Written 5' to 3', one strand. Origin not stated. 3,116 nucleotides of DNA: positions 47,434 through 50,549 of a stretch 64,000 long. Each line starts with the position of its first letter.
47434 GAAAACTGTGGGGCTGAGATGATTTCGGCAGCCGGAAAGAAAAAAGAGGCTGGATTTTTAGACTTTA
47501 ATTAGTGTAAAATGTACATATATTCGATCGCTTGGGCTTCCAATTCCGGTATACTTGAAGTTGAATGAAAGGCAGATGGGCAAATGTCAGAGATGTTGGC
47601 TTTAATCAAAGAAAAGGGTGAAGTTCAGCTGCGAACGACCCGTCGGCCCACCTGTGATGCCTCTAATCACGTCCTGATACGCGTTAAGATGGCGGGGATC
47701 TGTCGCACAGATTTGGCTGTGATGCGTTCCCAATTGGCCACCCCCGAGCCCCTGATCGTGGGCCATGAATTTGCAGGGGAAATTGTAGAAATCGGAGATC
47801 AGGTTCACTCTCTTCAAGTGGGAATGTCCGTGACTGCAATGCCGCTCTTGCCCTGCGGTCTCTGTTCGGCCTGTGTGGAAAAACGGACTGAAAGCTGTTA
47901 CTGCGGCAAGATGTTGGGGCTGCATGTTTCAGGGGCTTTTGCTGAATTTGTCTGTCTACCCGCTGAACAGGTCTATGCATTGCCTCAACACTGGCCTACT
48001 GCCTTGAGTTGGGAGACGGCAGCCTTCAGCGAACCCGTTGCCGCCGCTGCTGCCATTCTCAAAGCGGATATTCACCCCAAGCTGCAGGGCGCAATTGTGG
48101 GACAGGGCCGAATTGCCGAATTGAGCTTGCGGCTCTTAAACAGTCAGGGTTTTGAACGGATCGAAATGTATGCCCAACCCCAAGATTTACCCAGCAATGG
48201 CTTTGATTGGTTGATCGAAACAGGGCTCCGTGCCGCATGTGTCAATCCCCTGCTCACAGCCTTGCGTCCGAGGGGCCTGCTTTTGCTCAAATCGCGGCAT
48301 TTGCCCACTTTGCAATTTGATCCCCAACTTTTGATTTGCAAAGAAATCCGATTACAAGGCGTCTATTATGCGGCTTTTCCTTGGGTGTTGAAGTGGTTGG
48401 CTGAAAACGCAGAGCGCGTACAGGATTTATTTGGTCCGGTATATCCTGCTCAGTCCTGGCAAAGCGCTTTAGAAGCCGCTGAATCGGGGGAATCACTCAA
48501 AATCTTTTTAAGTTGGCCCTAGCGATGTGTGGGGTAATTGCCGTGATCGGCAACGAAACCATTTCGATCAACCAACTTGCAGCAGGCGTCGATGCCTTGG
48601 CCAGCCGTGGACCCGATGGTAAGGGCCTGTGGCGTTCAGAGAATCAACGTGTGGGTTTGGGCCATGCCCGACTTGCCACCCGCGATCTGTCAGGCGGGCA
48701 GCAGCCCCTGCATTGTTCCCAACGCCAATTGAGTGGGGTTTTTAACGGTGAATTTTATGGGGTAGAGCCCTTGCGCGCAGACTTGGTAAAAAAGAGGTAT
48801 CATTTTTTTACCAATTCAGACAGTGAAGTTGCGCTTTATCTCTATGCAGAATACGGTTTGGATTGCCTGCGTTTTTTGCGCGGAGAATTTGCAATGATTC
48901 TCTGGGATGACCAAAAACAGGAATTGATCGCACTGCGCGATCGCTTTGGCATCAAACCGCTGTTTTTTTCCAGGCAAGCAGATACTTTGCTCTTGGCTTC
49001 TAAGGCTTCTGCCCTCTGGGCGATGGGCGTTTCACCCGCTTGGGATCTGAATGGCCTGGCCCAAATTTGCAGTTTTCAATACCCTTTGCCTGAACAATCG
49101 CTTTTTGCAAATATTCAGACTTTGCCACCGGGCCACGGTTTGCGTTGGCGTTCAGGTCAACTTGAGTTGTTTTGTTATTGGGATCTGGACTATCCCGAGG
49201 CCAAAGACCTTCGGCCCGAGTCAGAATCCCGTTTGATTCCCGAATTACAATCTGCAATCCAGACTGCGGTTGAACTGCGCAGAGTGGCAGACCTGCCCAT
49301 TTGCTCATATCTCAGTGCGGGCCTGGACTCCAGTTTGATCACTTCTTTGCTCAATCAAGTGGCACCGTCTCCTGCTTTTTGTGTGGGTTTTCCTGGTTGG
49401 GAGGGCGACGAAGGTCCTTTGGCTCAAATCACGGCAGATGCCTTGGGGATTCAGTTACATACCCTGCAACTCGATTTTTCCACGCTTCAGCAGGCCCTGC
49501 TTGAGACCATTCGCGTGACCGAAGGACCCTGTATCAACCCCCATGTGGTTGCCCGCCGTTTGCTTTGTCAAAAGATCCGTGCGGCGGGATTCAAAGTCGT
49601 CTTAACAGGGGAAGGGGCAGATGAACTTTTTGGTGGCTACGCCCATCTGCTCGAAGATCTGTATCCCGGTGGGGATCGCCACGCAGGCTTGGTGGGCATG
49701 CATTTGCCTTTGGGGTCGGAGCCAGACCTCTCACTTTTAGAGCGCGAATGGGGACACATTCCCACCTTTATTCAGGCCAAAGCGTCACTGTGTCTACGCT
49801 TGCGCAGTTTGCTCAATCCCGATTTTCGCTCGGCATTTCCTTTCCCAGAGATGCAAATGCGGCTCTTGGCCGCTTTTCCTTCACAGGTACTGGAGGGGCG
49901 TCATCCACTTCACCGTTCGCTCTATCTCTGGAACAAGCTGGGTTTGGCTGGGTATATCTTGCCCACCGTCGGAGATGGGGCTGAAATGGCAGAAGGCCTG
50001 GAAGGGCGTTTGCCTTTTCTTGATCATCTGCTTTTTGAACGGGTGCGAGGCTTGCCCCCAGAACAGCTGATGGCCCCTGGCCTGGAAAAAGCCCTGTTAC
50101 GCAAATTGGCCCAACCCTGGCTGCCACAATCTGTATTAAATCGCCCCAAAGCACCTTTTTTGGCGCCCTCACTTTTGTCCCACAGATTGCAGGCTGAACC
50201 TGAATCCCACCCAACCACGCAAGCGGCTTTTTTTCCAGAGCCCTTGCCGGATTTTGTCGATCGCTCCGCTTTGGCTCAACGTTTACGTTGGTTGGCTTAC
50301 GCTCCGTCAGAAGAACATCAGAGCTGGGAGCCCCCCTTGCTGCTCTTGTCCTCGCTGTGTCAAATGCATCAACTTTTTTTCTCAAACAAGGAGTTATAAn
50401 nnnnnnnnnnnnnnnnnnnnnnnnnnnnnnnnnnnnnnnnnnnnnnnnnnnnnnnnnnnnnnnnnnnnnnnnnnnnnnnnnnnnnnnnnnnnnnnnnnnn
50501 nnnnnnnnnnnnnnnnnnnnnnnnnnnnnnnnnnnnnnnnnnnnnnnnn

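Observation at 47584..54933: Five-gene, translationally coupled NRPS-like operon predicted to make a modified amino-aldehyde or amino-alcohol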

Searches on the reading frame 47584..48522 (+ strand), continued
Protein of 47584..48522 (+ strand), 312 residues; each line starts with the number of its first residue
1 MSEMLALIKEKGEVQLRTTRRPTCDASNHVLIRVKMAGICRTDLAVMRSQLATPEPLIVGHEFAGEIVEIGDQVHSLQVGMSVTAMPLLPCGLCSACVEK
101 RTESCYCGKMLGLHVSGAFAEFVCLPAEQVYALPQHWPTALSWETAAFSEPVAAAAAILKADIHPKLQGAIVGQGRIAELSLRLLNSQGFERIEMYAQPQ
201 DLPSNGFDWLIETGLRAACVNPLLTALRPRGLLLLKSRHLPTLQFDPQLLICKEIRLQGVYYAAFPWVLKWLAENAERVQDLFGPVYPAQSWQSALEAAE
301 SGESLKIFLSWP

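Call 73: fold_search(model_id=the predicted structure, library=pdb)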
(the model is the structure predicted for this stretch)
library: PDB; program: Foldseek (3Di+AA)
matches with E <= 10: 1653; with E <= 0.001: 519
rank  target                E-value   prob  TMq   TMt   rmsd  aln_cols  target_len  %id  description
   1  4ejm                  5.3e-26  1.00  0.86  0.79   3.0       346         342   20  Crystal structure of a putative zinc-binding dehydrogenase (Target PSI-012003) from Sinorhizobium meliloti 1021 bound to (released 2012-05-02)
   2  2dfv_A                5.7e-26  1.00  0.85  0.77   3.6       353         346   23  Hyperthermophilic threonine dehydrogenase from Pyrococcus horikoshii (released 2007-01-16)
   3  4ej6                  1.5e-25  1.00  0.84  0.77   3.6       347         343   21  Crystal structure of a putative zinc-binding dehydrogenase (Target PSI-012003) from Sinorhizobium meliloti 1021 (released 2012-05-02)
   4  2d8a                  2.2e-24  1.00  0.79  0.75   3.8       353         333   22  Crystal Structure of PH0655 from Pyrococcus horikoshii OT3 (released 2006-06-02)
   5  5kia                  5.5e-24  1.00  0.79  0.74   3.8       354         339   21  Crystal structure of L-threonine 3-dehydrogenase from Burkholderia thailandensis (released 2017-02-15)
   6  5vm2_A                1.1e-23  1.00  0.85  0.77   3.4       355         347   20  Crystal structure of ECK1772, an oxidoreductase/dehydrogenase of unknown specificity involved in membrane biogenesis f (released 2017-06-07)
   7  8wwd_B                1.4e-23  1.00  0.77  0.72   4.0       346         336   25  Crystal structure of (S)-DHPS dehydrogenase HpsP from Dinoroseobacter shibae DFL 12 (released 2024-09-04)
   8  4ilk_B                1.5e-23  1.00  0.82  0.76   3.8       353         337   22  Crystal structure of short chain alcohol dehydrogenase (rspB) from E. coli CFT073 (EFI TARGET EFI-506413) complexed wi (released 2013-01-30)
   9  8wwd_C                1.6e-23  1.00  0.81  0.77   3.4       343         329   26  Crystal structure of (S)-DHPS dehydrogenase HpsP from Dinoroseobacter shibae DFL 12 (released 2024-09-04)
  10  1e3j                  3.2e-23  1.00  0.84  0.76   3.3       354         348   19  Ketose reductase (sorbitol dehydrogenase) from silverleaf whitefly (released 2001-02-04)
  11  4ilk_A                3.4e-23  1.00  0.83  0.77   3.7       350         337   22  Crystal structure of short chain alcohol dehydrogenase (rspB) from E. coli CFT073 (EFI TARGET EFI-506413) complexed wi (released 2013-01-30)
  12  2dq4_A                3.8e-23  1.00  0.81  0.75   3.6       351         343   25  Crystal structure of threonine 3-dehydrogenase (released 2007-06-12)
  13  8wwd_A                5.5e-23  1.00  0.79  0.74   3.6       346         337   25  Crystal structure of (S)-DHPS dehydrogenase HpsP from Dinoroseobacter shibae DFL 12 (released 2024-09-04)
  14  4cpd_A                1.5e-22  1.00  0.86  0.78   2.9       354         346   21  Alcohol dehydrogenase TADH from Thermus sp. ATN1 (released 2014-12-17)
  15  8b26_A                3.0e-22  1.00  0.82  0.72   3.5       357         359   19  Dihydroprecondylocarpine acetate synthase 2 from Tabernanthe iboga (released 2022-10-19)
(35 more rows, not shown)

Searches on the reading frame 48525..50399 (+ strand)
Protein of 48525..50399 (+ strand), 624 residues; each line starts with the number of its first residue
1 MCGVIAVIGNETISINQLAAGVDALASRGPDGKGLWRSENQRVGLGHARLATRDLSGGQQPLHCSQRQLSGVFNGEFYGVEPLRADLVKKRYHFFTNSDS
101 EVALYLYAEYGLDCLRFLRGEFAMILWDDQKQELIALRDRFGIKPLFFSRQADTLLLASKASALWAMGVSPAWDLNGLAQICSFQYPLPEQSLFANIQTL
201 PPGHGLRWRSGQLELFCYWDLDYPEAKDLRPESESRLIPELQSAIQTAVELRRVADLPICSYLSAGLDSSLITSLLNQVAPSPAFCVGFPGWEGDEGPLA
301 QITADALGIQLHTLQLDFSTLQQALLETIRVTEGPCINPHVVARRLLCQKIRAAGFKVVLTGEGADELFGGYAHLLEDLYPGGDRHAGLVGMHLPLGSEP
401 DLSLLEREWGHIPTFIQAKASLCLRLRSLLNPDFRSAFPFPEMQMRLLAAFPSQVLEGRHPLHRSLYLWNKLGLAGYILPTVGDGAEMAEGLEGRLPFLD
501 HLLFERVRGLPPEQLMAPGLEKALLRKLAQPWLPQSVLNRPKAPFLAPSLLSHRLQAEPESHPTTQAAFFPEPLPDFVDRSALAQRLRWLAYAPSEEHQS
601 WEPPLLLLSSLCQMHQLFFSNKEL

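Call 3: search_protein_families(library=pfam, proteins=[window:48525-50399:+])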
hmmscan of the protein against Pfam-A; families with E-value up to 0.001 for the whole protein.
window:48525-50399:+ (624 aa): 3 families
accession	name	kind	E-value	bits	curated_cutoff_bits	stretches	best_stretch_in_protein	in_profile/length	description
PF00733.27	Asn_synthase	-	1.2e-62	213.1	21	1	241-587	2-328/354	Asparagine synthase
PF13537.11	GATase_7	-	7.6e-34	116.8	25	1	47-164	1-121/123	Glutamine amidotransferase domain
PF13522.11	GATase_6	-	7.3e-32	110.6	27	1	30-159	1-129/130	Glutamine amidotransferase domain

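Call 5: search_protein_families(library=ncbifam, proteins=[window:48525-50399:+], max_evalue=0.01)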
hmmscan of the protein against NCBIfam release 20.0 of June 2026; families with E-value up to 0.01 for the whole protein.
window:48525-50399:+ (624 aa): 9 families
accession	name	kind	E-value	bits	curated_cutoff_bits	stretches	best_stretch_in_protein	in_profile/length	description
TIGR01536.1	asn_synth_AEB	equivalog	2e-107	360.4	267.1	1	2-545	1-517/517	asparagine synthase (glutamine-hydrolyzing)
TIGR03108.1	eps_aminotran_1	hypoth_equivalog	5.4e-81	273.1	816.9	2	1-373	1-375/628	XrtA/PEP-CTERM system amidotransferase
TIGR03104.1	trio_amidotrans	equivalog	5.1e-78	262.8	570.1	2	1-373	1-381/589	N-acetylglutaminylglutamine amidotransferase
NF006949.0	PRK09431.1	equivalog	1.2e-69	235.4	499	3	1-165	1-166/554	asparagine synthase B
NF033535.1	lass_lactam_cya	exception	3.2e-48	164.8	525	2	7-375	9-383/668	lasso peptide isopeptide bond-forming cyclase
NF033561.1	macrolact_Ik_Al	subfamily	4.6e-17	61.8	300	1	119-380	80-342/561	albusnodin/ikarugamycin family macrolactam cyclase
TIGR01134.1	purF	equivalog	5.9e-12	45.7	350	1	41-167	64-201/432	amidophosphoribosyltransferase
NF001484.0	PRK00331.1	subfamily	1.6e-06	26.8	381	1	40-166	64-200/601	isomerizing glutamine--fructose-6-phosphate transaminase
TIGR01135.1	glmS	equivalog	4e-05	22.3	418.05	1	5-166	33-199/607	glutamine--fructose-6-phosphate transaminase (isomerizing)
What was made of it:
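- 48525..50399 (+): AsnB-family glutamine-dependent amidotransferase, 624 aa. TIGR01536 scores 360 bits against a cutoff of 267 (calls 3, 5).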

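Call 22: search_solved_structures(query=window:48525-50396:+, max_evalue=0.00001)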
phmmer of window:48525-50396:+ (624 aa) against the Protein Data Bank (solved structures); distinct sequences matched with E-value up to 0.00001: 6.
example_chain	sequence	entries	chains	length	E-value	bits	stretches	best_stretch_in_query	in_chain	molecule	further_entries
7ylz_A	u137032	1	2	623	9.2e-45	156.2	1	2-373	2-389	hydroxyamidotransferase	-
1ct9_A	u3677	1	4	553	4.5e-37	130.8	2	25-164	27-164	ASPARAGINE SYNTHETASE B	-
6gq3_A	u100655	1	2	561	3.2e-24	88.3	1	1-375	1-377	Asparagine synthetase [glutamine-hydrolyzing]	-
8sue_A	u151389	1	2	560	1.7e-23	85.9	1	2-375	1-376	Asparagine synthetase [glutamine-hydrolyzing]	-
9b6c_A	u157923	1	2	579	9.9e-23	83.4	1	2-375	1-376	Asparagine synthetase [glutamine-hydrolyzing]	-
6lbp_A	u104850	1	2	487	2.3e-06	29.3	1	43-198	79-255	Amidophosphoribosyltransferase 2, chloroplastic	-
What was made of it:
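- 48525..50399 (+): The closest solved relative is the hydroxyamidotransferase 7ylz, followed by E. coli AsnB (call 22).
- Closest known: AsnB-family tailoring amidotransferases. Same: TsnB9 (7ylz) is the closest solved relative (call 22).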

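Call 45: search_protein_families(library=padloc, proteins=[window:48525-50399:+], max_evalue=0.001)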
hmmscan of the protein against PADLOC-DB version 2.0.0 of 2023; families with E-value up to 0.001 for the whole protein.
window:48525-50399:+ (624 aa): 0 families
